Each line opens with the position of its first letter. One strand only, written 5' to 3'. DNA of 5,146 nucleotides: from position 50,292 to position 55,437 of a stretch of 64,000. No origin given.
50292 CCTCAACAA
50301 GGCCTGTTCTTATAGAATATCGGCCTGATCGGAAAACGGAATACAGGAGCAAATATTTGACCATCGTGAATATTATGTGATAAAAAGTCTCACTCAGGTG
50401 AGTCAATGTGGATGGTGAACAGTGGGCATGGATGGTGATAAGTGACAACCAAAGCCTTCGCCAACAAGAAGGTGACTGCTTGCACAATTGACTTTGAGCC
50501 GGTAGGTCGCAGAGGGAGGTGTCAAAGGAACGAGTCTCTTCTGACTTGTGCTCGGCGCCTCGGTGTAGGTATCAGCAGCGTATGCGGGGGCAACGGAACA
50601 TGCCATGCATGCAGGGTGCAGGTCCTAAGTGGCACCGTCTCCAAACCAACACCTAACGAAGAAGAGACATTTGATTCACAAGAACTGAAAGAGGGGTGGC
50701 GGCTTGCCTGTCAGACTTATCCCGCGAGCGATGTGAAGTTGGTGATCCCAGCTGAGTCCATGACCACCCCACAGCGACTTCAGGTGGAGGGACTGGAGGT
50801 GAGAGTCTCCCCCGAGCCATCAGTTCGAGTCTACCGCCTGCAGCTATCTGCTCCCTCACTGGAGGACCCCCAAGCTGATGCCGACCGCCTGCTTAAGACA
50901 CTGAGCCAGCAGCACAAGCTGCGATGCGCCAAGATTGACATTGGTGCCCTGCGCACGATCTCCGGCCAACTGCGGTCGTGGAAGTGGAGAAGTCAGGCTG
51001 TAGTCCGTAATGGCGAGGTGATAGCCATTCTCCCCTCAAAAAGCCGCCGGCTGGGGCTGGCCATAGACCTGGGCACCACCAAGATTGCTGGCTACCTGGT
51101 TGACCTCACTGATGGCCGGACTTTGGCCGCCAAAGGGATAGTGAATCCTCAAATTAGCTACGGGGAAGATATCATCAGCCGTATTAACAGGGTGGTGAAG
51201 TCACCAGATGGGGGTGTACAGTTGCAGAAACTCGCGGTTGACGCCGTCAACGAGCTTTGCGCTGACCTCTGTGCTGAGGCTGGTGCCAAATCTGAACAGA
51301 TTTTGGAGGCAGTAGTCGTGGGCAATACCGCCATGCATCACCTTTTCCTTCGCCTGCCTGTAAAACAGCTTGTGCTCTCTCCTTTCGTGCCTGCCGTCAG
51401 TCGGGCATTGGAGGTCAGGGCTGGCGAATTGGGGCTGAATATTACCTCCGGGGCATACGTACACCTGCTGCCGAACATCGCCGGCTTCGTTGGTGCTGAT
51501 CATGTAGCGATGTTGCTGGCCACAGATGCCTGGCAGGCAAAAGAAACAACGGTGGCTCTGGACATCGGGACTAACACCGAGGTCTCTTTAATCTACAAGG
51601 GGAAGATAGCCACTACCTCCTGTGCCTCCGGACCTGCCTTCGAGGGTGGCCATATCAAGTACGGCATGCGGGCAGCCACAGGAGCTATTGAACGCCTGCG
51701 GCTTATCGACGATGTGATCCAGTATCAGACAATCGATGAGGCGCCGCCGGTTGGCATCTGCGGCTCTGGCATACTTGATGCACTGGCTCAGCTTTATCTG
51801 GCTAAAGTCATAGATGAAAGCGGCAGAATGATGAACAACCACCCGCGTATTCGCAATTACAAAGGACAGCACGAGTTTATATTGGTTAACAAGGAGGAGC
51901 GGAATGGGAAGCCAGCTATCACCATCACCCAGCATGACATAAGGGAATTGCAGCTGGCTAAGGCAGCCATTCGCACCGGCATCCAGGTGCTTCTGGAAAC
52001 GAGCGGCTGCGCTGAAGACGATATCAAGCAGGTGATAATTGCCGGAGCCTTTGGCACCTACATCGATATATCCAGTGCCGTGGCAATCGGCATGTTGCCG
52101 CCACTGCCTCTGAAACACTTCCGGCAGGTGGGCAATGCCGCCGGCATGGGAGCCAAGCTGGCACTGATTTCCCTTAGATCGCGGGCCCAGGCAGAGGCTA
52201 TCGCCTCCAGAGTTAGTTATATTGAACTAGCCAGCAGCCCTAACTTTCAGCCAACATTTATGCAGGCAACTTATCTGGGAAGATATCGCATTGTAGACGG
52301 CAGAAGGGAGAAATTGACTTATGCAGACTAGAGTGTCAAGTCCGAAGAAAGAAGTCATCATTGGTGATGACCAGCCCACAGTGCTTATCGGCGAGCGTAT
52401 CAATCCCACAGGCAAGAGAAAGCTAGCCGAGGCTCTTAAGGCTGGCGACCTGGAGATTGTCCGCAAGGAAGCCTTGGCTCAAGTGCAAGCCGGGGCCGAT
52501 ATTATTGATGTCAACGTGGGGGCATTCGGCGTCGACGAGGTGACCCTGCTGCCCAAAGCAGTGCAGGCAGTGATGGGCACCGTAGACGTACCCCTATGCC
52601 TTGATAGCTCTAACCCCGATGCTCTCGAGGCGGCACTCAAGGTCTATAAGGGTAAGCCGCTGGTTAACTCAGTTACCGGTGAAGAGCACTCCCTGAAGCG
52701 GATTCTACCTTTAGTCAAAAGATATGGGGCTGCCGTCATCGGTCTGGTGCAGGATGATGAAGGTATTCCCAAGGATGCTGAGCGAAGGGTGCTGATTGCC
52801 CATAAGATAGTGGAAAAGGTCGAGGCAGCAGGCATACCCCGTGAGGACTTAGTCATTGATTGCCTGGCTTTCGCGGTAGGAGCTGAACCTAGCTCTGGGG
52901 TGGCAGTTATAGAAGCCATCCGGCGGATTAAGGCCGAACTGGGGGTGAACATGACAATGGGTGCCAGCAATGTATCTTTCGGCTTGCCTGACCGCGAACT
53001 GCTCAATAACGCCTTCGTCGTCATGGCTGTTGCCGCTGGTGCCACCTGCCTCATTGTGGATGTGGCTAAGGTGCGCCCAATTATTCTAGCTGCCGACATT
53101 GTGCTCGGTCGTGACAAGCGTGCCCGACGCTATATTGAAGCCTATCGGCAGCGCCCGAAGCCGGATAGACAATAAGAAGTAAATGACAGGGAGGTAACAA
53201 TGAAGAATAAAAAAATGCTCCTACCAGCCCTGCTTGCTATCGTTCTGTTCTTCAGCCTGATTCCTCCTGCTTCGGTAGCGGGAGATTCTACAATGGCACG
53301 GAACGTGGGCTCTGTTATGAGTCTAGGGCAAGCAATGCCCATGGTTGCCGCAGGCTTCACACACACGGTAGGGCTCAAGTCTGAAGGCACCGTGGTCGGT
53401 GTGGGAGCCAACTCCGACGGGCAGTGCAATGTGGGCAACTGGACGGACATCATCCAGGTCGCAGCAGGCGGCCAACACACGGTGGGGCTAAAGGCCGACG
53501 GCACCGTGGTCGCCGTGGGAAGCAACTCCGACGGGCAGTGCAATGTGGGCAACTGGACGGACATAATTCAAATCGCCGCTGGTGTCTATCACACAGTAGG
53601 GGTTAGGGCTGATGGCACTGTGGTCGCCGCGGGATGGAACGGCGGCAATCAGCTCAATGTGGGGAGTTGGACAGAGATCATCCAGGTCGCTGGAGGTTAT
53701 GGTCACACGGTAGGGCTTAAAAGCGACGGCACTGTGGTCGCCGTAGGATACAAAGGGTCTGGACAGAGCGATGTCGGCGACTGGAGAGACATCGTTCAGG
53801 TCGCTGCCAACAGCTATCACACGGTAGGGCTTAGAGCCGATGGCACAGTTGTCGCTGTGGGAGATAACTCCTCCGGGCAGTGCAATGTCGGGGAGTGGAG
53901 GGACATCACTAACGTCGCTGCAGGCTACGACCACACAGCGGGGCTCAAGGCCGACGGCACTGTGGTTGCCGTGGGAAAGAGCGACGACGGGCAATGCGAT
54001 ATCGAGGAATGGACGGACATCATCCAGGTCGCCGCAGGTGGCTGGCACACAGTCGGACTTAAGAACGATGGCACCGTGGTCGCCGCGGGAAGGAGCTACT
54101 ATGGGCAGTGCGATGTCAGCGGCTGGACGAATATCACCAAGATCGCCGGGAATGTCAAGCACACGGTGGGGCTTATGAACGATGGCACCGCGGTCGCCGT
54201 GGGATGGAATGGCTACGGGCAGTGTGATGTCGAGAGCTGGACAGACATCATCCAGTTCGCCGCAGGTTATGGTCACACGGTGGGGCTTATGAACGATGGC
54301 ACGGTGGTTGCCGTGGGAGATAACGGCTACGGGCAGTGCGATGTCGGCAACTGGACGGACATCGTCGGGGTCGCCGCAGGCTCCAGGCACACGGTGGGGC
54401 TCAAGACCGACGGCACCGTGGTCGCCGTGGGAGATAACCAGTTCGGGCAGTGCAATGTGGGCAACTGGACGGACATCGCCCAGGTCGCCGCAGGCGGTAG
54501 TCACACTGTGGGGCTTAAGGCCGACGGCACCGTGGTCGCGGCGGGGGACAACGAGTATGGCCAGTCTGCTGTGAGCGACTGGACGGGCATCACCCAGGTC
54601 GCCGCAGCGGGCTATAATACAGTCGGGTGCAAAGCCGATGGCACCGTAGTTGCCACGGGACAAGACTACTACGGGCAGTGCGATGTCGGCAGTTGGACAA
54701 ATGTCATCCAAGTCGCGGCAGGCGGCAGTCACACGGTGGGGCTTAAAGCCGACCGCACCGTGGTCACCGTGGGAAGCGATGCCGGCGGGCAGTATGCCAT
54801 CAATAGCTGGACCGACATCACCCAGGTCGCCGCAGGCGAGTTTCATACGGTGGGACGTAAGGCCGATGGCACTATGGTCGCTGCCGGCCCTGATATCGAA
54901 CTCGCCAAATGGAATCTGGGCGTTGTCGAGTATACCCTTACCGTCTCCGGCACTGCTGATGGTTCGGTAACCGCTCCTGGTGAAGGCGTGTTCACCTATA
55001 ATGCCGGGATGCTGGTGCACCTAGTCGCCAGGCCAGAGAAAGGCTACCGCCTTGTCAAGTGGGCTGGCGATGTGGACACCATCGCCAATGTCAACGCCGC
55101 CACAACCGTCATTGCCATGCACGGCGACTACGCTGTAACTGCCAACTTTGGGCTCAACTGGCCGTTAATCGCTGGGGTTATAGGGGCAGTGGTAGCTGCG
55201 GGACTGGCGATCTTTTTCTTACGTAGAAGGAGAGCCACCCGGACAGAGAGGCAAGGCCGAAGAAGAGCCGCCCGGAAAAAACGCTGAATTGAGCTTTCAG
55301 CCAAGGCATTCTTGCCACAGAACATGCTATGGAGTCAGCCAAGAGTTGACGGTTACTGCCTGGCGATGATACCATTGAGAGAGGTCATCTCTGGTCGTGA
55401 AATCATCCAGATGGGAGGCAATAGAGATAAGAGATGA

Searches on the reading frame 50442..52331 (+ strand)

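Call 11: search_protein_families(library=pfam, proteins=[window:50442-52331:+])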
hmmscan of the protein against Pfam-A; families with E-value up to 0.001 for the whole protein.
window:50442-52331:+ (629 aa): 4 families
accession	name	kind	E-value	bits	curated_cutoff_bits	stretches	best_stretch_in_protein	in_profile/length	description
PF14574.11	RACo_C_ter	-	3.7e-84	282.3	27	1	368-612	1-249/261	C-terminal domain of RACo the ASKHA domain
PF17651.6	Raco_middle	-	5.7e-55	185.8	26.8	1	204-362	1-159/163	RACo middle region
PF17650.6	RACo_linker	-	8.5e-14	51.6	26.2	1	122-200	6-83/86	RACo linker region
PF00111.32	Fer2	-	2e-13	50.5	21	1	21-94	6-76/77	2Fe-2S iron-sulfur cluster binding domain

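Call 12: search_protein_families(library=ncbifam, proteins=[window:50442-52331:+])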
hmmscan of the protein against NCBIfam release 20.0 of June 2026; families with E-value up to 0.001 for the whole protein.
window:50442-52331:+ (629 aa): 12 families
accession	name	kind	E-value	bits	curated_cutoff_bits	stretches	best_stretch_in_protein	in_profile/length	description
NF040756.1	corr_regen_AcsV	exception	1.3e-131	440.1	800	1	16-612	2-623/632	corrinoid activation/regeneration protein AcsV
TIGR04270.1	Rama_corrin_act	subfamily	6.8e-36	123.7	500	1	205-607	2-411/534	methylamine methyltransferase corrinoid protein reductive activase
TIGR01941.1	nqrF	equivalog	6.1e-15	55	295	1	26-107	45-125/405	NADH:ubiquinone reductase (Na(+)-transporting) subunit F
NF004317.0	PRK05713.1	equivalog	1.1e-08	34.7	338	1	29-102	15-84/312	iron-sulfur-binding ferredoxin reductase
NF040810.1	BenC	equivalog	3e-08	33.2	430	1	21-111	11-100/333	benzoate 1,2-dioxygenase electron transfer component BenC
TIGR02008.1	fdx_plant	subfamily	5.7e-08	32.4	81.15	1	27-101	19-89/97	ferredoxin [2Fe-2S]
NF045803.1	MethMoxFADbindMmoC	equivalog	3.6e-07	29.3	500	1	25-136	16-127/343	aromatic/alkene monooxygenase hydroxylase FAD-binding subunit MmoC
TIGR02160.1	PA_CoA_Oxy5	hypoth_equivalog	8e-07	28.2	420.8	1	28-98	280-346/352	1,2-phenylacetyl-CoA epoxidase subunit PaaE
NF058606.1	GlBtMonoRdsGbcB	equivalog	8.5e-07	28.2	500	1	9-100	273-360/362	glycine betaine monooxygenase reductase subunit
NF041393.1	Frdxn_Halo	equivalog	0.00038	20.3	150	1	27-109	42-122/128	ferredoxin Fer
TIGR02007.1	fdx_isc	equivalog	0.00039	20.6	132.1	1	17-104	10-101/110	ISC system 2Fe-2S type ferredoxin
NF008822.0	PRK11872.1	equivalog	0.00039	19.5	402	1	28-102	20-92/341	anthranilate 1,2-dioxygenase electron transfer component AntC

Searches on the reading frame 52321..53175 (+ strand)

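Call 11: search_protein_families(library=pfam, proteins=[window:52321-53175:+])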
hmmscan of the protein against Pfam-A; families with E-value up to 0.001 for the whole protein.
window:52321-53175:+ (284 aa): 2 families
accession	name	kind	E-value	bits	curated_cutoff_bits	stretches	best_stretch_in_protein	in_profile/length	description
PF00809.28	Pterin_bind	-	1.3e-34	120.3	25.5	1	24-247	1-244/244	Pterin binding enzyme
PF03599.22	CdhD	-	1.8e-10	40.6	24.8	1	75-203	83-198/387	CO dehydrogenase/acetyl-CoA synthase delta subunit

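Call 12: search_protein_families(library=ncbifam, proteins=[window:52321-53175:+])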
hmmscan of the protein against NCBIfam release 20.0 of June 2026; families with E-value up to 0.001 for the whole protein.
window:52321-53175:+ (284 aa): 8 families
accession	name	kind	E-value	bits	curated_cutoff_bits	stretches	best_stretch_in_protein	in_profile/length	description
NF005719.0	PRK07535.1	domain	4.2e-89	298.2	259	1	21-278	2-261/268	methyltetrahydrofolate:corrinoid/iron-sulfur protein methyltransferase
TIGR02082.1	metH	equivalog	6.5e-45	153.2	1010.85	1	6-253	329-591/1182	methionine synthase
NF040758.1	CODH_ACS_meth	exception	7.5e-37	127.1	370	1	21-272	5-259/261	carbon monoxide dehydrogenase/acetyl-CoA synthase methytransferase subunit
NF007024.0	PRK09490.1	equivalog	3.6e-33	114.5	1497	1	10-251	350-606/1234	methionine synthase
TIGR00284.1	TIGR00284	hypoth_equivalog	6.9e-08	31.5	256.65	1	35-248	155-352/497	dihydropteroate synthase-like protein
TIGR01496.1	DHPS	equivalog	2.1e-06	27.6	162.6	1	47-223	25-217/258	dihydropteroate synthase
NF003195.0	PRK04165.1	equivalog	2.8e-06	26.5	306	1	79-203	145-251/450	acetyl-CoA decarbonylase/synthase complex subunit gamma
NF002142.0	PRK00979.1-1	subfamily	0.00061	18.9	287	1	82-221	87-223/306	tetrahydromethanopterin S-methyltransferase subunit H family protein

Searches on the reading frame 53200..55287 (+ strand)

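Call 11: search_protein_families(library=pfam, proteins=[window:53200-55287:+])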
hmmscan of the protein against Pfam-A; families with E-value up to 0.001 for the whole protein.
window:53200-55287:+ (695 aa): 5 families
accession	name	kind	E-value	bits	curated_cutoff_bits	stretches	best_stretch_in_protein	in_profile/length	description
PF13540.12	RCC1_2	-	6.1e-109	353.9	22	12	426-455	1-30/30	Regulator of chromosome condensation (RCC1) repeat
PF25390.1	WD40_RLD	-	1.1e-55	189.9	150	2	194-535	29-333/363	RCC1-like domain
PF18998.6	Flg_new_2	-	1.8e-11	44.3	23.6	1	578-651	1-70/73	Divergent InlB B-repeat domain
PF12702.13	Lipocalin_3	-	2.1e-05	25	20.2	0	78-108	6-36/94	Lipocalin-like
PF00415.24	RCC1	-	0.0005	21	21.7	0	83-96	36-49/50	Regulator of chromosome condensation (RCC1) repeat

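Call 12: search_protein_families(library=ncbifam, proteins=[window:53200-55287:+])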
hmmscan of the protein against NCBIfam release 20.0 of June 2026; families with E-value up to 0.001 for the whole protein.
window:53200-55287:+ (695 aa): 0 families
